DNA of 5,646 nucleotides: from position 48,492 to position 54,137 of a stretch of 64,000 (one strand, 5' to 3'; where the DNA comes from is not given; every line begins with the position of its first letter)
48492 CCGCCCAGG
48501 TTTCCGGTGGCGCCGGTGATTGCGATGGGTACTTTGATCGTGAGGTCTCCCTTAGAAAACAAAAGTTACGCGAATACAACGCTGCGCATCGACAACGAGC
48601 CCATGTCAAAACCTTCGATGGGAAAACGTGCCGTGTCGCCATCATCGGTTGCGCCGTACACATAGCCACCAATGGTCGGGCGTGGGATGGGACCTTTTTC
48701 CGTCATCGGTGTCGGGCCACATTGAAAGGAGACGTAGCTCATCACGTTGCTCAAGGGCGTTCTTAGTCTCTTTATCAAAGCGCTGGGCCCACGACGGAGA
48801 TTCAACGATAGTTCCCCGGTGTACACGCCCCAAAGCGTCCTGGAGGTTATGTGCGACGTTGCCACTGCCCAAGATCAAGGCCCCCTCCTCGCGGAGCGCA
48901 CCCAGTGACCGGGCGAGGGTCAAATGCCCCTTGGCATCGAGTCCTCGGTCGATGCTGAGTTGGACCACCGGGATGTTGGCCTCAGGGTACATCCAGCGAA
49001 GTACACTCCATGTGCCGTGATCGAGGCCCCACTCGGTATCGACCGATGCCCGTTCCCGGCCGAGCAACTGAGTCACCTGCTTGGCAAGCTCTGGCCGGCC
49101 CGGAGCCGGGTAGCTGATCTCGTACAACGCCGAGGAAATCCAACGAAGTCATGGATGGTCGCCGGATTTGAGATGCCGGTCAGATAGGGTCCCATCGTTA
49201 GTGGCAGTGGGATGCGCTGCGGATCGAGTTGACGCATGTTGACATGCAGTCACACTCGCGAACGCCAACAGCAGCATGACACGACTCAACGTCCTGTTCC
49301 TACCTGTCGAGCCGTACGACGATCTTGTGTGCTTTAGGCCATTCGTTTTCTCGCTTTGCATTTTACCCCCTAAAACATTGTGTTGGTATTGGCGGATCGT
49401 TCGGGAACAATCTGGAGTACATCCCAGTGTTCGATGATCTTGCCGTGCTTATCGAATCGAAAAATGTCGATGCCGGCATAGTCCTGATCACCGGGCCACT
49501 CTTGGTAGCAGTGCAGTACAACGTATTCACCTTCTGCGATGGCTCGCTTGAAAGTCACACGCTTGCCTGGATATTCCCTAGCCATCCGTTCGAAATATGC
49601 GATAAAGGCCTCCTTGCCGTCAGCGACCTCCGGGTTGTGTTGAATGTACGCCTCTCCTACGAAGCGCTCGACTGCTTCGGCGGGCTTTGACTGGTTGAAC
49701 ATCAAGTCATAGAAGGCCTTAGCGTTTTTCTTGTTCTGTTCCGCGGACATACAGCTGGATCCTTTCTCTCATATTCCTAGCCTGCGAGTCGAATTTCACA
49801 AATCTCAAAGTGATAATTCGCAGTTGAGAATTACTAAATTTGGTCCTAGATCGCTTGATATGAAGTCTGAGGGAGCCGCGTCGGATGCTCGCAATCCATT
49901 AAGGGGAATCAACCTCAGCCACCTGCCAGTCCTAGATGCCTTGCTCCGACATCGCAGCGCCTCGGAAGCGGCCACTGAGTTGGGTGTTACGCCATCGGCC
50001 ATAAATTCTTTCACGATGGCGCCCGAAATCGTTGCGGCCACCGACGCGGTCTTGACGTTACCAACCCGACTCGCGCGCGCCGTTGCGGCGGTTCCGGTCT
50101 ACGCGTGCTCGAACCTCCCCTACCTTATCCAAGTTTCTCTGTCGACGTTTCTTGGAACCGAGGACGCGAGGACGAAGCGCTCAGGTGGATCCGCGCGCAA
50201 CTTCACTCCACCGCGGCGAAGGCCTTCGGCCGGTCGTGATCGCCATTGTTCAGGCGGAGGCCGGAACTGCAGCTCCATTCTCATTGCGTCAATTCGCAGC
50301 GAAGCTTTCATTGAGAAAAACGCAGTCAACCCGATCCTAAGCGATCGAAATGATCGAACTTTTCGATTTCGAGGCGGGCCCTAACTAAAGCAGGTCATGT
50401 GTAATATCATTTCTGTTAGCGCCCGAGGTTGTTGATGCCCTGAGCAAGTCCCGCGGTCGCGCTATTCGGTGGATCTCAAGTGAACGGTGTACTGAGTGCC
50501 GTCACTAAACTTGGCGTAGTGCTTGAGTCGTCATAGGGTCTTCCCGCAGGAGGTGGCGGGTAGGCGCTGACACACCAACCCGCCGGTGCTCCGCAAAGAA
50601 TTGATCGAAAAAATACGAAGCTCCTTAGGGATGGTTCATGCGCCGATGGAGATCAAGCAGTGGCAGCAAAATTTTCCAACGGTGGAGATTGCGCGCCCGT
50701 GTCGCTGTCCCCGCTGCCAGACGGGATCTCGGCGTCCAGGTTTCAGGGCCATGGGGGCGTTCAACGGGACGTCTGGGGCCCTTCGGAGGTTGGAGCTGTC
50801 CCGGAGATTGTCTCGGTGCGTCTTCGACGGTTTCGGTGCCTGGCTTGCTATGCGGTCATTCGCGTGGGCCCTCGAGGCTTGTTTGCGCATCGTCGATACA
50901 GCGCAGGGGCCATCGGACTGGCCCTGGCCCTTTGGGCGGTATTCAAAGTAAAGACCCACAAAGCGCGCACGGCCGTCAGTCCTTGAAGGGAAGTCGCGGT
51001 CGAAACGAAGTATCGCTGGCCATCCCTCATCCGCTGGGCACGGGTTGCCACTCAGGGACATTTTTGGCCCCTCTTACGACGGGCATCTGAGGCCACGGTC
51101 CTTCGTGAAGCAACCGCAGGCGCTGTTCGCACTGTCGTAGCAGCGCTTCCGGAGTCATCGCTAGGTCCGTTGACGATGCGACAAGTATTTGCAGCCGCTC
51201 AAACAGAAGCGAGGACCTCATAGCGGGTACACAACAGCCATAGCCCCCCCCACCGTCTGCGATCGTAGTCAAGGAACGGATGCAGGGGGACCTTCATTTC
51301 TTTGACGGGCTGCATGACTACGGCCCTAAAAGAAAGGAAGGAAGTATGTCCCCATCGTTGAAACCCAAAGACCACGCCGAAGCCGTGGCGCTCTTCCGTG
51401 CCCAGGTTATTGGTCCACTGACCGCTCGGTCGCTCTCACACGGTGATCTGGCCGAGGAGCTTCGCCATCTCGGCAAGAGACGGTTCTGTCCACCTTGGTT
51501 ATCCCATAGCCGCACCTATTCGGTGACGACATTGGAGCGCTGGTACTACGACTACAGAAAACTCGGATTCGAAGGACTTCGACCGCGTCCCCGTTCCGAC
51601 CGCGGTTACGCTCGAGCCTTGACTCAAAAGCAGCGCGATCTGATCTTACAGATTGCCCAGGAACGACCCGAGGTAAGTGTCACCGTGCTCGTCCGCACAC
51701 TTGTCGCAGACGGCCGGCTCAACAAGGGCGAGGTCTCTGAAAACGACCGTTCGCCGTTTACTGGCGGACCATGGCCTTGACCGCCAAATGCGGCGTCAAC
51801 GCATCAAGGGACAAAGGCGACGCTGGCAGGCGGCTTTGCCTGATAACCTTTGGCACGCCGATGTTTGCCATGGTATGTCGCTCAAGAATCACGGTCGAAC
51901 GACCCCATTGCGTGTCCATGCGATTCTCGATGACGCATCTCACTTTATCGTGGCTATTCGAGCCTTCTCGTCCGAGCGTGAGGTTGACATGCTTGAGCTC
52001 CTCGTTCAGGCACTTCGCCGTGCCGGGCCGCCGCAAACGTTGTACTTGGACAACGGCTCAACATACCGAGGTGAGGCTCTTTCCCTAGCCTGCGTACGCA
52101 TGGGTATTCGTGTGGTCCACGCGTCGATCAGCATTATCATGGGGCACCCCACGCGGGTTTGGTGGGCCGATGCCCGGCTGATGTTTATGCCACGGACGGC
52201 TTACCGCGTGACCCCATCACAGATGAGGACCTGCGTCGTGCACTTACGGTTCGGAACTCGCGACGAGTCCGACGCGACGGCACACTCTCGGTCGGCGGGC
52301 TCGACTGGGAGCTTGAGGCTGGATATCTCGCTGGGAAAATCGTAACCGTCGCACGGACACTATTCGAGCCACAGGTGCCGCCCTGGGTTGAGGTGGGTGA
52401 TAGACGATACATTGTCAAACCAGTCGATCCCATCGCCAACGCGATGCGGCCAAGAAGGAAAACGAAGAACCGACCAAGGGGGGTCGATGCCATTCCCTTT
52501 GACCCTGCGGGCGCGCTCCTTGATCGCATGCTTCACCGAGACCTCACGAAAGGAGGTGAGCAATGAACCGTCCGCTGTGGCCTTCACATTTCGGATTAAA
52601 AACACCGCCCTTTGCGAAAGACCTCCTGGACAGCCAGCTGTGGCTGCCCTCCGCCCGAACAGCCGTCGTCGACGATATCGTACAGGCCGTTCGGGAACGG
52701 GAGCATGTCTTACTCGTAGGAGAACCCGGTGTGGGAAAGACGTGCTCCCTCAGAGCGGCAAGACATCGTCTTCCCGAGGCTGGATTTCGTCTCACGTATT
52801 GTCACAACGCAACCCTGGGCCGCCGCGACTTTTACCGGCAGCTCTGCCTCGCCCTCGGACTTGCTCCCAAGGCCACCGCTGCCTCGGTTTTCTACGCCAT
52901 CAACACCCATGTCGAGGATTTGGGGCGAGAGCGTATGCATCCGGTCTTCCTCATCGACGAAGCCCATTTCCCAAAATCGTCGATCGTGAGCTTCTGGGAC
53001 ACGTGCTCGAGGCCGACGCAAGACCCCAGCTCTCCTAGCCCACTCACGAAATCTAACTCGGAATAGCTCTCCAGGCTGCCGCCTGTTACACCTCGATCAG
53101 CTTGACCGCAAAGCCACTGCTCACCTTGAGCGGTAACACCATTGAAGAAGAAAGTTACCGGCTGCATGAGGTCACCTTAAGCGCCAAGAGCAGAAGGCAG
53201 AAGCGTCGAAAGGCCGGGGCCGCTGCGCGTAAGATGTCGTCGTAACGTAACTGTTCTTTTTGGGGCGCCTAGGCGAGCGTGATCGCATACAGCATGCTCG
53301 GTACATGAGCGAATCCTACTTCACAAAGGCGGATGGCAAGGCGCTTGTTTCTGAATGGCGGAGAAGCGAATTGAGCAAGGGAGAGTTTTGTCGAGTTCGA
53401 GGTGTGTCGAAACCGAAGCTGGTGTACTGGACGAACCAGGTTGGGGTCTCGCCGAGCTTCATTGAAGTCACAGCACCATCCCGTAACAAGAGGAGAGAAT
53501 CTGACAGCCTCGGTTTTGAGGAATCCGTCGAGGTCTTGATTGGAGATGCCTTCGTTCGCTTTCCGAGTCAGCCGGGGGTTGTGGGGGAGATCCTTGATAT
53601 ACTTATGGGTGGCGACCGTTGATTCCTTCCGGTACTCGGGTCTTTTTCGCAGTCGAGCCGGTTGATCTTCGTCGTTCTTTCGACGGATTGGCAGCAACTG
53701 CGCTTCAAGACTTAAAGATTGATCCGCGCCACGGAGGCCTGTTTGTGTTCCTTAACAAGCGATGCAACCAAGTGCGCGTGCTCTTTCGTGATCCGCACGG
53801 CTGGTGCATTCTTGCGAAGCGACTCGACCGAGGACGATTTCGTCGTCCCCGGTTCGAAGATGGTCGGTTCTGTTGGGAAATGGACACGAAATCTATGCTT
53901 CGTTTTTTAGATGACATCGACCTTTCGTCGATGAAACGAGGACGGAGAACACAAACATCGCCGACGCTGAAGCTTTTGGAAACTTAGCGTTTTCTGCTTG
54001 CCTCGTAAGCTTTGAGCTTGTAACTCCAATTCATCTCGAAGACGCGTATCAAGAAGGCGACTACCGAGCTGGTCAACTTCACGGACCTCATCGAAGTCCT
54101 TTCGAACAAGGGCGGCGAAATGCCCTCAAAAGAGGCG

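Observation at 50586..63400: Two paralogous copies of an unusual transposition module (Zn-ribbon protein, Mu/TniA-type DDE transposase, TniB/ExeA-like AAA+ ATPase, small protein), one intact and one decayed and hit by IS66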

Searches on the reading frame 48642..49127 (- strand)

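Call 75: search_protein_families(library=pfam, proteins=[window:48642-49127:-], max_evalue=0.0001)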
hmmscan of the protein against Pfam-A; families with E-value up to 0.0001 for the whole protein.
window:48642-49127:- (161 aa): 1 family
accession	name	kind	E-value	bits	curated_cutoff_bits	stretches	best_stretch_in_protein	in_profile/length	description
PF02900.23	LigB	-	2.3e-17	63.4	26.3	1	1-149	79-231/269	Catalytic LigB subunit of aromatic ring-opening dioxygenase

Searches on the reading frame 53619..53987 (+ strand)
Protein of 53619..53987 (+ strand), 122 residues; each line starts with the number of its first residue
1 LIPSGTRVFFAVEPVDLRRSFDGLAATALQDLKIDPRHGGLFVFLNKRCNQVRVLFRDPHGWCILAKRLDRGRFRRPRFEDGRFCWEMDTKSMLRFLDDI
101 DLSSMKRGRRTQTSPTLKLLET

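Call 3: search_protein_families(library=pfam, proteins=[window:53619-53987:+], max_evalue=0.01)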
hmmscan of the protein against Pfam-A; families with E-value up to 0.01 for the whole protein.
window:53619-53987:+ (122 aa): 1 family
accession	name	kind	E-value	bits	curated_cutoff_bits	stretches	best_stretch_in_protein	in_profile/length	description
PF05717.18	TnpB_IS66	-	5.4e-24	84.5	26.6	1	7-106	2-100/101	IS66 Orf2 like protein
